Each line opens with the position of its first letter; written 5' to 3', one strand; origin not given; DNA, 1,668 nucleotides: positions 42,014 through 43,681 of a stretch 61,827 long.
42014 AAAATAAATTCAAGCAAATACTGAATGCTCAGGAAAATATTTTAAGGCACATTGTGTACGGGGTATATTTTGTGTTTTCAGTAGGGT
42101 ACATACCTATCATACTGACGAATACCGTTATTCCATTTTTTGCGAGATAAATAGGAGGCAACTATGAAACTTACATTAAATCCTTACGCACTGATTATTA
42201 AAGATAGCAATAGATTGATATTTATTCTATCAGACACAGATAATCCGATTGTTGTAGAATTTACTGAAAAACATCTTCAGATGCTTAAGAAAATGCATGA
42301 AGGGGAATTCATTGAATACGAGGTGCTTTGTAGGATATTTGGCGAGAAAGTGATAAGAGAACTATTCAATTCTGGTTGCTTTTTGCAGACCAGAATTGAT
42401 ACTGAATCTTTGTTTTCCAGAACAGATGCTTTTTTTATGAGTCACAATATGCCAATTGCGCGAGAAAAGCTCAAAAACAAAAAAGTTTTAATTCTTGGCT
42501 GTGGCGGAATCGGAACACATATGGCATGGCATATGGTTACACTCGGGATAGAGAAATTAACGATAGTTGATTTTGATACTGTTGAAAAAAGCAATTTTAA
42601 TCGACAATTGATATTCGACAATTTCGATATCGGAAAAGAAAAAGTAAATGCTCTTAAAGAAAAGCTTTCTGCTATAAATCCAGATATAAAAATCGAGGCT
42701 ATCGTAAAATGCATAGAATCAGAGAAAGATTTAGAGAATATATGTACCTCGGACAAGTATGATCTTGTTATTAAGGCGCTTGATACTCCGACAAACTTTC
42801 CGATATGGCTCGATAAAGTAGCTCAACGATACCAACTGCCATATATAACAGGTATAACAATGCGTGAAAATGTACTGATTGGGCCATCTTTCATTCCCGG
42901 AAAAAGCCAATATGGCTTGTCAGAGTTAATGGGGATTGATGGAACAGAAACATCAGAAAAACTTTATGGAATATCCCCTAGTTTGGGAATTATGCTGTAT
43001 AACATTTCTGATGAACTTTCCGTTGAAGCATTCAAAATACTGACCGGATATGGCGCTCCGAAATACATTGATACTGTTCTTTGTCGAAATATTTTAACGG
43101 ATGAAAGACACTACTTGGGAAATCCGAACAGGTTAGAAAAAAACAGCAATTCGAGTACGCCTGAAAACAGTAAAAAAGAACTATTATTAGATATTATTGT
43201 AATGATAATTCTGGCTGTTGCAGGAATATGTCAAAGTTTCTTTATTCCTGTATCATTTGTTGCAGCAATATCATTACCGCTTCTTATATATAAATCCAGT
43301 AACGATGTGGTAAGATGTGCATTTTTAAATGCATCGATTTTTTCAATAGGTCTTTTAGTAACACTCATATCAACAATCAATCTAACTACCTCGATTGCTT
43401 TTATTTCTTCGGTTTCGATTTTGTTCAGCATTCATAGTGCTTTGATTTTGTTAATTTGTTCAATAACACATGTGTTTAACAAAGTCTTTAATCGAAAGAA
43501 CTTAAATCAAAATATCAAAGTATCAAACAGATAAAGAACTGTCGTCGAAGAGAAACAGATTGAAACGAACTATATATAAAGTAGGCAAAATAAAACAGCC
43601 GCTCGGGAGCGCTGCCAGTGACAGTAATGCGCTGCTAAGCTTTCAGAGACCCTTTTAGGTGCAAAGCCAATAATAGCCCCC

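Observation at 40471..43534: Compact RiPP-like cluster: twin Cys-Cys-terminated hydrophobic precursors + RRE-M50 protease + membrane-anchored ThiF/MccB-like adenylyltransferase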

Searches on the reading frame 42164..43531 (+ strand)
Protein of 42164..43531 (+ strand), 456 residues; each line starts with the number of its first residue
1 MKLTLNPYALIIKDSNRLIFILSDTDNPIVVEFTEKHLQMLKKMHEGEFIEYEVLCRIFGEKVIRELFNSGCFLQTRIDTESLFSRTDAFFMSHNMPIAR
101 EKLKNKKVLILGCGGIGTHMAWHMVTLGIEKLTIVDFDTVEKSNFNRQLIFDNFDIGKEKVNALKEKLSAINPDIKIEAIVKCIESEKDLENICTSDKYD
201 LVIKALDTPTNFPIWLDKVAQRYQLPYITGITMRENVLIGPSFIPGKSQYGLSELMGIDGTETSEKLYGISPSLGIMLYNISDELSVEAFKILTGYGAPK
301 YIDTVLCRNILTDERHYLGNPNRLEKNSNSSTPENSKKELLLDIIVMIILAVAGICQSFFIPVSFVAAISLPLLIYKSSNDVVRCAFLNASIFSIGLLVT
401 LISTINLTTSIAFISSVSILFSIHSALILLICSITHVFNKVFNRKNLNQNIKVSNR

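Call 3: search_protein_families(library=pfam, proteins=[window:42164-43531:+], max_evalue=1)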
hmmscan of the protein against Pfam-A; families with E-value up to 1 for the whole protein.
window:42164-43531:+ (456 aa): 5 families
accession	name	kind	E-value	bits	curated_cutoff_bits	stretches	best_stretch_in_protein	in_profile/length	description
PF00899.27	ThiF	-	2.5e-39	135.3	28.1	1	100-316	15-225/238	ThiF family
PF01488.26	Shikimate_DH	-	0.0022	18.5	24.3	1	101-148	8-55/138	Shikimate / quinate 5-dehydrogenase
PF02826.25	2-Hacid_dh_C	-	0.0064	16.3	25.1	1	98-136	29-67/178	D-isomer specific 2-hydroxyacid dehydrogenase, NAD binding domain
PF03435.24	Sacchrp_dh_NADP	-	0.084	13.7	25.1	1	108-164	1-62/129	Saccharopine dehydrogenase NADP binding domain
PF01206.22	TusA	-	0.097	13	28.6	1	164-204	17-57/70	Sulfurtransferase TusA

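Call 4: search_protein_families(library=ncbifam, proteins=[window:42164-43531:+], max_evalue=1)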
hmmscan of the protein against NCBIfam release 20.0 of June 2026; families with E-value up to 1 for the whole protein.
window:42164-43531:+ (456 aa): 38 families (the best 25 are shown)
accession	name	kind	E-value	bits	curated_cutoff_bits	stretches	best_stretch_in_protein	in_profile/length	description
NF006395.0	PRK08644.1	equivalog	8.4e-32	110.5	159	1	87-222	12-143/215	sulfur carrier protein ThiS adenylyltransferase ThiF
TIGR02356.1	adenyl_thiF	equivalog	4.9e-29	101.2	275.25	1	100-233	16-145/203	thiazole biosynthesis adenylyltransferase ThiF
NF004281.0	PRK05690.1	subfamily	4.6e-26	91.5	266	1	100-301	27-221/250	molybdopterin-synthase adenylyltransferase MoeB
TIGR02355.1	moeB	equivalog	5.5e-25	88.2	376.55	1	100-300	19-212/240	molybdopterin-synthase adenylyltransferase MoeB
TIGR02354.1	thiF_fam2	equivalog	2.7e-24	86.2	152.2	1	94-224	10-136/200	thiamine biosynthesis protein ThiF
NF006444.0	PRK08762.1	equivalog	9.2e-22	77.2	449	1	100-213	142-249/387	molybdopterin-synthase adenylyltransferase MoeB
NF009123.0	PRK12475.1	subfamily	2.1e-20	73.2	510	1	99-248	18-164/338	MoeB/ThiF family adenylyltransferase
NF006204.0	PRK08328.1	equivalog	3.4e-20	72.6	339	1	100-301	22-213/231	hypothetical protein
NF004111.0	PRK05600.1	equivalog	6.7e-20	71.5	437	1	100-298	36-231/371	ThiF family adenylyltransferase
NF005902.0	PRK07878.1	equivalog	6.9e-20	71.3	647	1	100-235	37-168/392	adenylyltransferase/sulfurtransferase MoeZ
NF047750.1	SAMPActivE1UbaA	equivalog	4.4e-19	68.9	450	1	81-208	8-132/270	SAMP-activating enzyme E1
NF005646.0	PRK07411.1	equivalog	6.1e-19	68.4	633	1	100-213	33-140/390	molybdopterin-synthase adenylyltransferase MoeB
TIGR01408.1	Ube1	subfamily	8.4e-16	56.9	750.05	1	100-208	414-528/1008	ubiquitin-activating enzyme E1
NF006077.0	PRK08223.1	equivalog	4e-15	55.5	266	1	99-188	22-111/296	hypothetical protein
NF058523.1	6A-MBL_cap2_3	equivalog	2.1e-13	49.7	320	1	102-203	296-396/665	anti-phage 6A-MBL system cap2_3 protein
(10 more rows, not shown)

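Call 9: find_homologous_proteins(query=window:42164-43531:+, max_evalue=0.00001)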
Query window:42164-43531:+ (456 aa): 134 proteins with E <= 0.00001 among 8000 candidates; the best 120 are listed.
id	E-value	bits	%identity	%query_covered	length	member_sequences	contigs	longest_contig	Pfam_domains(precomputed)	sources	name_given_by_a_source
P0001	4.9e-297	1002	100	100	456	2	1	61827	PF00899.28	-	-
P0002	1.5e-209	714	71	98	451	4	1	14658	PF00899.28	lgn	-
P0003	4.4e-192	657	64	98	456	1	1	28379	PF00899.28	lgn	-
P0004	3.9e-190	650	64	99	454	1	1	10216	PF00899.28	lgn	-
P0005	1.0e-188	646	64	100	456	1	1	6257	PF00899.28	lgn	-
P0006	1.1e-187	642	65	96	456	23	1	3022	PF00899.28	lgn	-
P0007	2.4e-186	638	63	98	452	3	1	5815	PF00899.28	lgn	-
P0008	4.8e-186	637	62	98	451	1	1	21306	PF00899.28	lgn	-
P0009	1.6e-184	632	63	98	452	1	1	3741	PF00899.28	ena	-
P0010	3.1e-184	631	63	98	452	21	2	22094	PF00899.28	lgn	-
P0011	3.4e-184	631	62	98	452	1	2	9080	PF00899.28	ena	-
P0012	5.9e-184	630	63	98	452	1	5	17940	PF00899.28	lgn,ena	-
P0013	3.2e-183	627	62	98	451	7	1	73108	PF00899.28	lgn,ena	-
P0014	1.5e-181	622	62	98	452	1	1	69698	PF00899.28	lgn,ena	-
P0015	1.0e-165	570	56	97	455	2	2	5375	PF00899.28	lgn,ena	-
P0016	3.3e-162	558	57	97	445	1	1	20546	PF00899.28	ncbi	-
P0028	4.3e-157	541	55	98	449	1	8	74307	PF00899.28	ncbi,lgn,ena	-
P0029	1.1e-156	540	55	97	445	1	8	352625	PF00899.28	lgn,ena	-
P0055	3.4e-141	489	50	98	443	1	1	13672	PF00899.28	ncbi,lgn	-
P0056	5.8e-141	488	51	98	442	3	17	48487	PF00899.28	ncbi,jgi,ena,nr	ncbi:MAG: hypothetical protein E7582_07745 [Ruminococcaceae bacterium]|nr:hypothetical protein [Osci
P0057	1.3e-139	484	49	96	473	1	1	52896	PF00899.28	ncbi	-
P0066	1.5e-115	405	43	98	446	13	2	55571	PF00899.28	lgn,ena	-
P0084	1.1e-91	326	40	85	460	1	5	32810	PF00899.28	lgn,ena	-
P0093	1.5e-83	299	36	91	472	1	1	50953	PF00899.28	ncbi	-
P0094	1.5e-81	293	37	97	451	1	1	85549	PF00899.28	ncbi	ncbi:MAG: ThiF family adenylyltransferase [Mobilitalea sp.]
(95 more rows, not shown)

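Call 10: find_encoding_contigs(protein=P0029, flank=6000, max_places=3)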
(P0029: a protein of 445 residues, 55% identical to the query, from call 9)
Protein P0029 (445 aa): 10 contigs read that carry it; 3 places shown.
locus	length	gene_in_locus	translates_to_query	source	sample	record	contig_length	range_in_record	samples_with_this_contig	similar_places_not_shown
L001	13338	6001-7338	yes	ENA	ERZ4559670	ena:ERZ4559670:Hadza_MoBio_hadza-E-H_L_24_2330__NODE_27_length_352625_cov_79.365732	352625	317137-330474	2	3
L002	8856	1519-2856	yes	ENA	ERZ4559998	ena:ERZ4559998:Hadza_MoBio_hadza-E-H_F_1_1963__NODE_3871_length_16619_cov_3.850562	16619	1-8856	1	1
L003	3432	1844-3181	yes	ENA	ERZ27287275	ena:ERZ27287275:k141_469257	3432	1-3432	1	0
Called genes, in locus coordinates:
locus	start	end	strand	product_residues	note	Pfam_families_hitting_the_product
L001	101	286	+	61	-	-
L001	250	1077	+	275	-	-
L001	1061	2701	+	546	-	PF02534:T4SS-DNA_transf, PF10412:TrwB_AAD_bind (weak), PF12696:TraG-D_C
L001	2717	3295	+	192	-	PF00574:CLP_protease, PF25145:NfeD1b_N (weak)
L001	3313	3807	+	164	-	-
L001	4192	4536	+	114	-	-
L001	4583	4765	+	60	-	-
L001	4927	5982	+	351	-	PF02163:Peptidase_M50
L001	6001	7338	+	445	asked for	PF00899:ThiF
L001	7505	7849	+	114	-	-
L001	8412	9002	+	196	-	-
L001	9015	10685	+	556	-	PF14464:Prok-JAB (weak), PF00899:ThiF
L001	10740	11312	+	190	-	-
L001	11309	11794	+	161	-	-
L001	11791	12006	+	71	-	-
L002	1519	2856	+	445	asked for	PF00899:ThiF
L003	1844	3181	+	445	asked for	PF00899:ThiF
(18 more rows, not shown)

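Call 11: find_encoding_contigs(protein=P0094, flank=6000, max_places=2)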
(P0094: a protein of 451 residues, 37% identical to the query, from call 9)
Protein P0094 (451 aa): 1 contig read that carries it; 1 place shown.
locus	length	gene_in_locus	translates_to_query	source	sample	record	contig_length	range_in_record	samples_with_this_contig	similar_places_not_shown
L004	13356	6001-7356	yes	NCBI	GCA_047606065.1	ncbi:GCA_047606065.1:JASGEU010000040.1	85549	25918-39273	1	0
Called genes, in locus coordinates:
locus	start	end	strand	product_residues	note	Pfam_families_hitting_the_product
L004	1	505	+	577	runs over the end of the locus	PF18947:HAMP_2 (faint), PF00672:HAMP, PF00015:MCPsignal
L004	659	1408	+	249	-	PF13560:HTH_31 (weak), PF01381:HTH_3, PF12844:HTH_19, PF13443:HTH_26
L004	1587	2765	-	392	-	PF02518:HATPase_c (weak)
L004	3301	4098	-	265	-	PF00072:Response_reg, PF08769:Spo0A_C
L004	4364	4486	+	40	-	-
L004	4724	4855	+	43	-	-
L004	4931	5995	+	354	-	PF02163:Peptidase_M50 (weak)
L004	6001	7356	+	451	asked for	PF00899:ThiF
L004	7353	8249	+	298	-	PF00005:ABC_tran, PF13304:AAA_21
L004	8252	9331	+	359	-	PF12698:ABC2_membrane_3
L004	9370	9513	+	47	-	-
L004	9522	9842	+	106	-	-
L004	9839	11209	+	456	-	PF02310:B12-binding, PF04055:Radical_SAM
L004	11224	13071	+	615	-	PF02624:YcaO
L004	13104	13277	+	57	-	-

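Call 16: search_solved_structures(query=A1, max_evalue=0.001, show_alignments=2)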
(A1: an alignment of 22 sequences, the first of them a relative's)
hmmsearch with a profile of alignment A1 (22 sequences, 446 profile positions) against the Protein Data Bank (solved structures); distinct sequences matched with E-value up to 0.001: 77 (the best 60 are shown).
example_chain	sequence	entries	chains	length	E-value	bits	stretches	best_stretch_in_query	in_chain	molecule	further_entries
6om4_A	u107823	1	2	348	8.3e-40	140.2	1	65-249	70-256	MccB protein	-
3h5n_A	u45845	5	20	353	1.2e-39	139.7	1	80-249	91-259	MccB protein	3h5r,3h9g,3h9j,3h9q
3h5a_A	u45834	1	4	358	1.2e-39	139.7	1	80-249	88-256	MccB protein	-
5tr4_A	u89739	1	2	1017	2.4e-30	109.1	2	63-194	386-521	Ubiquitin-activating enzyme E1 1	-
5l6h_A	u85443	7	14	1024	3.3e-30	108.6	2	63-207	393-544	Ubiquitin-activating enzyme E1 1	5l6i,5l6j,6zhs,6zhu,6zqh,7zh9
6nya_A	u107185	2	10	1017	3.6e-30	108.5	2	63-207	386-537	Ubiquitin-activating enzyme E1 1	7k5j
4nnj_A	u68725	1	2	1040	3.6e-30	108.5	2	63-207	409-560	Ubiquitin-activating enzyme E1 1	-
3cmm_A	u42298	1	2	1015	3.7e-30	108.5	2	63-207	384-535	Ubiquitin-activating enzyme E1 1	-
6zht_C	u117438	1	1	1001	8.2e-29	104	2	63-207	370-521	Ubiquitin-activating enzyme E1 1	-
1jw9_B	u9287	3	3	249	3.3e-25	92.1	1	99-313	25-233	MOLYBDOPTERIN BIOSYNTHESIS MOEB PROTEIN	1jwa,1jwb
4ii2_A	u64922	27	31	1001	1.9e-23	86.3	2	99-187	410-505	Ubiquitin-activating enzyme E1 1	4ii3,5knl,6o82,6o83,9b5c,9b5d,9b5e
5um6_A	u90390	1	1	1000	1.9e-23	86.3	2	99-187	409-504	Ubiquitin-activating enzyme E1 1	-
8se9_A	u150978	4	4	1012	2.9e-23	85.7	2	64-178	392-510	Ubiquitin-like modifier-activating enzyme 7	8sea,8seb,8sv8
8oif_A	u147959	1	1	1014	3e-23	85.7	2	64-178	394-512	Ubiquitin-like modifier-activating enzyme 7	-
9jtc_A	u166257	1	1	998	3.9e-23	85.3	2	98-185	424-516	UBA7 protein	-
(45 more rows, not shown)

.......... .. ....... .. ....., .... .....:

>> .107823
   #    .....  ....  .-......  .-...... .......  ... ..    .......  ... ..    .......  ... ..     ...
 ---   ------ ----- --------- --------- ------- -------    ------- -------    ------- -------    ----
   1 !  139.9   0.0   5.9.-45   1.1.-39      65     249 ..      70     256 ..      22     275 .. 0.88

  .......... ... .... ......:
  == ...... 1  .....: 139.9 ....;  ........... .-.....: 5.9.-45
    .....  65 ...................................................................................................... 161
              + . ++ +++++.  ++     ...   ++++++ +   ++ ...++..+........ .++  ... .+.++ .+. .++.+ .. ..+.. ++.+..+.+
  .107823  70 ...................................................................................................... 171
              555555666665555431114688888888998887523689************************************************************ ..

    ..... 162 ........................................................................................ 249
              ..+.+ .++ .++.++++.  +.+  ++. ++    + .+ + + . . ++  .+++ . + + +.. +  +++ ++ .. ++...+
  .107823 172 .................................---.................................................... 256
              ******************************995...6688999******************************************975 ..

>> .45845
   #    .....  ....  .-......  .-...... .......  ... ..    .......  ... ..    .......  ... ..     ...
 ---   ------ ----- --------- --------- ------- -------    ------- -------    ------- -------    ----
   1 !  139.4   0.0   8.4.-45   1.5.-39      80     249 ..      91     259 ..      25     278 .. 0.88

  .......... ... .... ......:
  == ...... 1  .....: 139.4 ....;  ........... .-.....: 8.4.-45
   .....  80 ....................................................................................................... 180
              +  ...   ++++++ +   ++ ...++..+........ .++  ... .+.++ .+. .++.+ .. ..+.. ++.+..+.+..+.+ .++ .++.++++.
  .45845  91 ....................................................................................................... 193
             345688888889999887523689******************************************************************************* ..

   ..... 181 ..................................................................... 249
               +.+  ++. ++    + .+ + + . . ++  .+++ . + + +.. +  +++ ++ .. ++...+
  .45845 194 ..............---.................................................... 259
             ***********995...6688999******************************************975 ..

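Call 18: find_related_loci(query=A1, collection=genome_contigs, flank=8000)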
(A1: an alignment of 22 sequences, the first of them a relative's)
Query A1 (456 aa) in genome_contigs; peptide patterns used: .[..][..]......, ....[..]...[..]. (x = any residue, [..] = any of these).
600 stretches matched a pattern (row limit reached: there are more); 573 encode a relative of the query (tblastn E <= 1e-3); the best 80 are kept; 80 distinct loci.
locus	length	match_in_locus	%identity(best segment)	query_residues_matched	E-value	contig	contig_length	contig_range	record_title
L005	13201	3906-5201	37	2-422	2e-80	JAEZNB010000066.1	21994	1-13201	MAG: Bacillota bacterium isolate OH_CFB_136 k127_352863, whole genome shotgun sequence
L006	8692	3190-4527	33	1-447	8e-70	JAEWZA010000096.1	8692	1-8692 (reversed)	MAG: Bacillota bacterium isolate OH_SFB_193 k127_559165, whole genome shotgun sequence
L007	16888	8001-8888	36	1-306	5e-51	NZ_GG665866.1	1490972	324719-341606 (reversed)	Shuttleworthella satelles DSM 14600 Scfld0, whole genome shotgun sequence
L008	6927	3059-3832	37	55-305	1e-41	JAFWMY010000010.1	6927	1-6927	Candidatus Saccharibacteria bacterium isolate RGIG5886 Sheep_Jejunum-4__c860, whole genome shotgun sequence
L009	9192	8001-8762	35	16-267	8e-36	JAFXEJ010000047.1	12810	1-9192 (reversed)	MAG: Ruminococcus sp. isolate RGIG6339 Sheep_Rectum-4__c312290, whole genome shotgun sequence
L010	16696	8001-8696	33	84-300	5e-29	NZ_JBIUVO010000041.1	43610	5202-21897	Pseudomonas sp. NPDC087803 NPDC087803_129_D8.ctg-0041, whole genome shotgun sequence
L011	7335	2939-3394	35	100-250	7e-25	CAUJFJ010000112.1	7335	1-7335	MAG: Bacteroidota bacterium isolate KLAP29 genome assembly, contig: KLAP29_399202, whole genome shotgun sequence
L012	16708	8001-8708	30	80-299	1e-24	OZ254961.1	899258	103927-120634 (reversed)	MAG: Amoebophilaceae bacterium isolate 40e25f86-862e-4e62-942d-44886071a60a genome assembly, chromosome: 1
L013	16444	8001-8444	35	100-248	4e-24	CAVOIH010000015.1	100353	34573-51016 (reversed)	MAG: uncultured Solirubrobacterales bacterium isolate MFD10097.bin.1.37 genome assembly, contig: contig_5980, whole geno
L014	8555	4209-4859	34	68-301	4e-24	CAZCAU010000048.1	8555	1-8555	MAG TPA_asm: uncultured Desulfurococcales archaeon isolate SRP141559_co1_23 genome assembly, contig: NODE_5045_length_85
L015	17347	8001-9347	25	3-444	9e-44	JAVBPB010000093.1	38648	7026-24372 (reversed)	MAG: Mobilisporobacter sp. isolate EPI_MAG_00126 c_000005346607, whole genome shotgun sequence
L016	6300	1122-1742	29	100-299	4e-23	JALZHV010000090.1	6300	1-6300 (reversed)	MAG: Actinomycetota bacterium isolate SON bin11 SC8835_NODE_428_length_6300_cov_1.067390, whole genome shotgun sequence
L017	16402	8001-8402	36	102-234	5e-23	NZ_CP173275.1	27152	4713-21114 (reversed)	Sporosarcina sp. ANT_H38 plasmid pA38_H4, complete sequence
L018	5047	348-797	35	100-251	2e-22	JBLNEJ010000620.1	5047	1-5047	MAG: Clostridia bacterium isolate MAG76 PRJNA889980_bin15_renamed_619, whole genome shotgun sequence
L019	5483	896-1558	30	10-230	5e-22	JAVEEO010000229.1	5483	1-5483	MAG: Pseudonocardiales bacterium isolate BP_201 scaffold_1158148, whole genome shotgun sequence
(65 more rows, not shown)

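Call 20: find_encoding_contigs(protein=P0002, flank=7000, max_places=2)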
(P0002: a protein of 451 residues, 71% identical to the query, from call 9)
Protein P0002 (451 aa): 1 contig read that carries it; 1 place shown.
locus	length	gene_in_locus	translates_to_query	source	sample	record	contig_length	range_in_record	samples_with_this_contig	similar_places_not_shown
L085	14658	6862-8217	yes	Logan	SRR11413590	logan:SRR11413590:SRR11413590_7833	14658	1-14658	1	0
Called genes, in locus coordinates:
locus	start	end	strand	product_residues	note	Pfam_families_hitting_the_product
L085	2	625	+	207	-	?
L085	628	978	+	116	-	-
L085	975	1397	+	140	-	-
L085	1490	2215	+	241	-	-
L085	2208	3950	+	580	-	PF02534:T4SS-DNA_transf, PF10412:TrwB_AAD_bind, PF12696:TraG-D_C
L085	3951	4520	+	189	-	PF00574:CLP_protease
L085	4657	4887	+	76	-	-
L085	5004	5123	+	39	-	-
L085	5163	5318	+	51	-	-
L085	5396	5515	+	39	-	-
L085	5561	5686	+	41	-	-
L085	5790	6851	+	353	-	PF02163:Peptidase_M50 (weak)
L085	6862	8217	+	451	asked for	PF00899:ThiF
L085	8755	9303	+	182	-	-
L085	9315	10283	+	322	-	PF02163:Peptidase_M50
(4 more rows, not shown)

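Call 21: find_encoding_contigs(protein=P0013, flank=7000, max_places=2)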
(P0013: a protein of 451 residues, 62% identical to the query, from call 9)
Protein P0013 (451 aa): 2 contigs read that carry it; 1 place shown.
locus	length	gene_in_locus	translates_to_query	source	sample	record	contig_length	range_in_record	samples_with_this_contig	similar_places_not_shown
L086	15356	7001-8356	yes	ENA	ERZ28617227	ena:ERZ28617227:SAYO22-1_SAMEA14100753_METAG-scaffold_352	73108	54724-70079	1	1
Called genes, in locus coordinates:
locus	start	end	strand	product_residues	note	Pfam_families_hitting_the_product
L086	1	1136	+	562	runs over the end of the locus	PF10412:TrwB_AAD_bind (weak), PF12696:TraG-D_C (weak)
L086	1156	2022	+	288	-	-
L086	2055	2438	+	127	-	-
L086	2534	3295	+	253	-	-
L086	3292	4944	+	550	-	PF02534:T4SS-DNA_transf, PF10412:TrwB_AAD_bind (weak), PF12696:TraG-D_C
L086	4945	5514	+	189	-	PF00574:CLP_protease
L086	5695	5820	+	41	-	-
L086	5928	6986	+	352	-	PF02163:Peptidase_M50 (weak)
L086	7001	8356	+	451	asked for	PF00899:ThiF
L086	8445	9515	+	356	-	-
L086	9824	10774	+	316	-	PF19789:DUF6273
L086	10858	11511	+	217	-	PF22397:NADAR-DarT1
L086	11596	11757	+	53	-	-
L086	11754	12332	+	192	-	PF13521:AAA_28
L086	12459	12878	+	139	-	-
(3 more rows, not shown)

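Call 22: find_encoding_contigs(protein=P0066, flank=7000, max_places=2)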
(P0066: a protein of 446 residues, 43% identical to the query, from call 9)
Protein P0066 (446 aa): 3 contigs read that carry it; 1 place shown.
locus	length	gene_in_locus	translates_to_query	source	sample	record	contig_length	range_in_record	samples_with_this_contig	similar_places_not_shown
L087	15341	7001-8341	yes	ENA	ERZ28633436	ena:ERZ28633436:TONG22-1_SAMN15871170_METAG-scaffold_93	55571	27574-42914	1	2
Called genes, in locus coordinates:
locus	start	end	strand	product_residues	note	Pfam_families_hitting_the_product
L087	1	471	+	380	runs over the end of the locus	PF00625:Guanylate_kin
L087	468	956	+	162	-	-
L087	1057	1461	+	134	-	-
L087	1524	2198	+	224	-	PF27120:YybI_C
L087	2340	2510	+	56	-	-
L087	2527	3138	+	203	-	PF00574:CLP_protease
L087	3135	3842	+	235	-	PF00308:Bac_DnaA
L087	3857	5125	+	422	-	PF02534:T4SS-DNA_transf, PF12846:AAA_10 (weak), PF10412:TrwB_AAD_bind, PF12696:TraG-D_C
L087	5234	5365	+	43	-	-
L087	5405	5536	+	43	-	-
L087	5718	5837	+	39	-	-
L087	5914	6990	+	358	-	PF02163:Peptidase_M50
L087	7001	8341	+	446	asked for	PF00899:ThiF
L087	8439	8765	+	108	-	-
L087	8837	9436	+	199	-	-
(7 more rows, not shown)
